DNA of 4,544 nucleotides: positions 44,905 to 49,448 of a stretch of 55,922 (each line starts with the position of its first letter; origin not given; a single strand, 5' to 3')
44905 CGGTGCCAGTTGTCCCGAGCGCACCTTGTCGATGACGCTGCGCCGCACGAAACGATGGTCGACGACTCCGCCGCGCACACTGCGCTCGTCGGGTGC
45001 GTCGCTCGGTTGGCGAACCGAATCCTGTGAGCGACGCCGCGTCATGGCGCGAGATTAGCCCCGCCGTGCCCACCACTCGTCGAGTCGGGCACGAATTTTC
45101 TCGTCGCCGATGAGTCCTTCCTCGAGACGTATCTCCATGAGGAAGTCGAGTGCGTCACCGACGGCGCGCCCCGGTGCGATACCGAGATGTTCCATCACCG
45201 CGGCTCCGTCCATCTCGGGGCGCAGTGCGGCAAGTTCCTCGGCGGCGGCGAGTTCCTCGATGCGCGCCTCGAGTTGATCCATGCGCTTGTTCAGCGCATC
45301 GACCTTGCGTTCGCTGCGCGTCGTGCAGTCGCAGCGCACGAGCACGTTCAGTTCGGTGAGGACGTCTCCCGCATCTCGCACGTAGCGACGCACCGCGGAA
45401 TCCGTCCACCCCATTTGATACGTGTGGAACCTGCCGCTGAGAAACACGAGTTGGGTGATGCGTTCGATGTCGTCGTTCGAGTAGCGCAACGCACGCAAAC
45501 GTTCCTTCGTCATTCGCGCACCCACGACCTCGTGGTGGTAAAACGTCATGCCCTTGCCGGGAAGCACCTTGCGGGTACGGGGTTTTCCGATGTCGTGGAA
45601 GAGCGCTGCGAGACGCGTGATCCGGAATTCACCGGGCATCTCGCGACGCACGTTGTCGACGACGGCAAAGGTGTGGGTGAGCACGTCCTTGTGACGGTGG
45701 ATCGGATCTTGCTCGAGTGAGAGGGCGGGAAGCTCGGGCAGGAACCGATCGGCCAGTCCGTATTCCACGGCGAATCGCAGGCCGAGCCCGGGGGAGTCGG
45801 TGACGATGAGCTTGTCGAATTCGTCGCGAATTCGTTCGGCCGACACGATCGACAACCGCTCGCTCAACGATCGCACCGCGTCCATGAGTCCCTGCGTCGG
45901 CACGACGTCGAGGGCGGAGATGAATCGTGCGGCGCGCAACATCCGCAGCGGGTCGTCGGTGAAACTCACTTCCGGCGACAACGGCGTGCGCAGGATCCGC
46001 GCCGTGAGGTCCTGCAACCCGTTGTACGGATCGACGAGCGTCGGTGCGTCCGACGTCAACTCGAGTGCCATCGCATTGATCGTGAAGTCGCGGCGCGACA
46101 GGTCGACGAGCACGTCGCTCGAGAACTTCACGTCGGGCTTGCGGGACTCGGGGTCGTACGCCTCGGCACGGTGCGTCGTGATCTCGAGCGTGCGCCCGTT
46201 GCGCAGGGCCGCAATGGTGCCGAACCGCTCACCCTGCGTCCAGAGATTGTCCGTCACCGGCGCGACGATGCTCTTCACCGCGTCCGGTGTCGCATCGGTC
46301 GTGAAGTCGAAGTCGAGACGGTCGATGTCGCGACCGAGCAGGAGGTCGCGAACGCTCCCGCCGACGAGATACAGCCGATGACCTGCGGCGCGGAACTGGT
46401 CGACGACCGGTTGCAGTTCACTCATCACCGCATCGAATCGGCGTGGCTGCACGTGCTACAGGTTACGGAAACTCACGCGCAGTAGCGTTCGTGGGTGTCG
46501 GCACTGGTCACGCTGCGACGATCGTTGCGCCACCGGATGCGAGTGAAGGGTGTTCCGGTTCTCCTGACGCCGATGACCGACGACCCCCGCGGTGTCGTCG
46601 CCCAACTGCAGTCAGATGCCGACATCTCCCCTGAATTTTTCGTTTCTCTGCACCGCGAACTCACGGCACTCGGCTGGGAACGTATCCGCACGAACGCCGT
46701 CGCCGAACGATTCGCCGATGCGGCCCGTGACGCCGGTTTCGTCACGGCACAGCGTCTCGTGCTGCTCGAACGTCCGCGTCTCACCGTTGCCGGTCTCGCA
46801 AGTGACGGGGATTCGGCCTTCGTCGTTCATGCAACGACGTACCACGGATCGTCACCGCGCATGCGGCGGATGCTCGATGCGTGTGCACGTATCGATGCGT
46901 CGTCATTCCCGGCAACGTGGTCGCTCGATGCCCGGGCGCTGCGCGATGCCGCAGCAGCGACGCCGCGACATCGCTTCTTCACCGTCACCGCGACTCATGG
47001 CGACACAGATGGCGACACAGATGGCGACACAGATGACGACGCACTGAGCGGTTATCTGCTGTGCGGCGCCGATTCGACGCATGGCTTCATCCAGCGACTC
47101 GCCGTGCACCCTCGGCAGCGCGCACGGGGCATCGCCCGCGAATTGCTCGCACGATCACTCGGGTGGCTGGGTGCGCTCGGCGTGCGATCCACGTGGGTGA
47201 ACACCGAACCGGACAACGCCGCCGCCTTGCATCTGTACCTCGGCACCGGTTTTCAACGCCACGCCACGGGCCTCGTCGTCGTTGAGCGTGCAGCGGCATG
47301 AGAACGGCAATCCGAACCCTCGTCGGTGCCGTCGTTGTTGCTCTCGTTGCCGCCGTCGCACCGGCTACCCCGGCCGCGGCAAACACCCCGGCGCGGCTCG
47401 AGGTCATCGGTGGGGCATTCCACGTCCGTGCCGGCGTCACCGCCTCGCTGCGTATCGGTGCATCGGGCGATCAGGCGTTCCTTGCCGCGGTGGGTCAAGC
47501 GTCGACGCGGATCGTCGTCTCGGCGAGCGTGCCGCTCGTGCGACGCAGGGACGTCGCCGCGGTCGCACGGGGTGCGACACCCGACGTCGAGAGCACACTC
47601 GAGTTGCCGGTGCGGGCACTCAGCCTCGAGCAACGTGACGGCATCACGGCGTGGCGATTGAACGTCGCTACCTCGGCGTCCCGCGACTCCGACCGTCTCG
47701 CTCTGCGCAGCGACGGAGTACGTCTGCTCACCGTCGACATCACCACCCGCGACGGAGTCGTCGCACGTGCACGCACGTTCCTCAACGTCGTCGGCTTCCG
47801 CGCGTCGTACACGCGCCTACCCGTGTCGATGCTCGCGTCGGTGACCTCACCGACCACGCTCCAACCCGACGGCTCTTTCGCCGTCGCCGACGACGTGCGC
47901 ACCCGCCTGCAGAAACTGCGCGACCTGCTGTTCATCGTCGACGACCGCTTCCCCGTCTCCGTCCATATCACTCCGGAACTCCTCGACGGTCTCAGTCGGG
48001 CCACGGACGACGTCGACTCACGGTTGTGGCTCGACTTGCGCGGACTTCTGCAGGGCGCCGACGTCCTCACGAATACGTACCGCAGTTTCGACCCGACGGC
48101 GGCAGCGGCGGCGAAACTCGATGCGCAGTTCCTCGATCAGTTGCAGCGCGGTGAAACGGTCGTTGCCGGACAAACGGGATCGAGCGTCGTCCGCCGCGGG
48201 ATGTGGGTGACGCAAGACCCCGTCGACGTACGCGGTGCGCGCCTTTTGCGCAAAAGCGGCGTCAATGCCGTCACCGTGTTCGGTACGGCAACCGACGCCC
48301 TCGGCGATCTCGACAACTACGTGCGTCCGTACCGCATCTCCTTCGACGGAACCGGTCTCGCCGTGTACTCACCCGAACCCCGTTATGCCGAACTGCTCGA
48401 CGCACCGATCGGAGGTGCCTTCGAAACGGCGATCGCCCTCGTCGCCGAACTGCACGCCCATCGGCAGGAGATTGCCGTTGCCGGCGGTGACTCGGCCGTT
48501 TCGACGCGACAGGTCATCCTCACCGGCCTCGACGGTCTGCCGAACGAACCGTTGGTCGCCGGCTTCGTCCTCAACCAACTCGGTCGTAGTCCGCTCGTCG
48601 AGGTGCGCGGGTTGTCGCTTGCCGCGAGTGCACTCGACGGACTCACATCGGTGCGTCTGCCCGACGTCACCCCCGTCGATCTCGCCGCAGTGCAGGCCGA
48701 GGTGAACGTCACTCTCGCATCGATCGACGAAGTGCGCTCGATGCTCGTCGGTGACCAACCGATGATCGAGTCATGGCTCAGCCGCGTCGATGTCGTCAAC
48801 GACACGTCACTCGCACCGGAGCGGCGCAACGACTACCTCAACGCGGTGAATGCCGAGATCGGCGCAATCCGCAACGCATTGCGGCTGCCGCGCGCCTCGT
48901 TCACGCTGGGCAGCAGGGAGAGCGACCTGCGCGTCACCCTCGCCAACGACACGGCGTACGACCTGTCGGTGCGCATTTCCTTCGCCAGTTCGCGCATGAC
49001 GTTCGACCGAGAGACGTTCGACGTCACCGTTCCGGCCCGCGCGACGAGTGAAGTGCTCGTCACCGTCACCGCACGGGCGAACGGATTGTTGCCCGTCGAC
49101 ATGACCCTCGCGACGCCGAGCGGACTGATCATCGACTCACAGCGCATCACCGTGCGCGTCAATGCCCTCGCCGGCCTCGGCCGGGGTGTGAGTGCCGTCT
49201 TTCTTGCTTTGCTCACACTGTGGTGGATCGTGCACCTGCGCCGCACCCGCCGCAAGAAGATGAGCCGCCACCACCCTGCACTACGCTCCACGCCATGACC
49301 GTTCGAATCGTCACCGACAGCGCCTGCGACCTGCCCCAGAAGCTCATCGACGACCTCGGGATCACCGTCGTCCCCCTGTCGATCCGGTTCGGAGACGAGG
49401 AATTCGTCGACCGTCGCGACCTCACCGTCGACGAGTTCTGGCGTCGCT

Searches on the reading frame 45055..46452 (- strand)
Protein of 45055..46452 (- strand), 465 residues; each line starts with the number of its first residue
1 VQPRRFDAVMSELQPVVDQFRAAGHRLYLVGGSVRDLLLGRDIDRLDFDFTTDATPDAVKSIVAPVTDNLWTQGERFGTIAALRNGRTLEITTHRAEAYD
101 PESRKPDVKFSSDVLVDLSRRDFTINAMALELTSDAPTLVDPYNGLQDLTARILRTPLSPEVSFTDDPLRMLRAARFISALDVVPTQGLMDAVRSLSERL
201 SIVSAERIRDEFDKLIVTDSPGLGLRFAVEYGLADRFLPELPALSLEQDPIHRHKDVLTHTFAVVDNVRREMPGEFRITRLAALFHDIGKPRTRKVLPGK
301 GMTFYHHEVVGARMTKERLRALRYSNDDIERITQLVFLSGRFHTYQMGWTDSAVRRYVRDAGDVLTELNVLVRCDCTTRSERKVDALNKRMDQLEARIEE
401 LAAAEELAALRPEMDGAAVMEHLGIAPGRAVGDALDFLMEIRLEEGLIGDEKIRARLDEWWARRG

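Call 44: search_protein_families(library=pfam, proteins=[window:45055-46452:-], max_evalue=0.00001)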
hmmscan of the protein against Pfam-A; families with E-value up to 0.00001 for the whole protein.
window:45055-46452:- (465 aa): 3 families
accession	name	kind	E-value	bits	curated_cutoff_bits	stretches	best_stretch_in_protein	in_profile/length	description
PF01743.26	PolyA_pol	-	3.9e-32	111.7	23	1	27-155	1-126/126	Poly A polymerase head domain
PF12627.12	PolyA_pol_RNAbd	-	5.4e-13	48.9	22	1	190-242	9-62/64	Probable RNA and SrmB- binding site of polymerase A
PF01966.28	HD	-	1.4e-08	35.4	22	1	258-334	2-83/116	HD domain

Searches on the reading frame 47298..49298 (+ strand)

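Call 44: search_protein_families(library=pfam, proteins=[window:47298-49298:+], max_evalue=0.00001)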
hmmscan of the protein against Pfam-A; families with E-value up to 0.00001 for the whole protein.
window:47298-49298:+ (666 aa): 1 family
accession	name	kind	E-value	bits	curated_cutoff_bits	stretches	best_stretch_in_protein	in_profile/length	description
PF19516.4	DUF6049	-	1.4e-11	44.2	30.1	1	470-656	506-703/708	Family of unknown function (DUF6049)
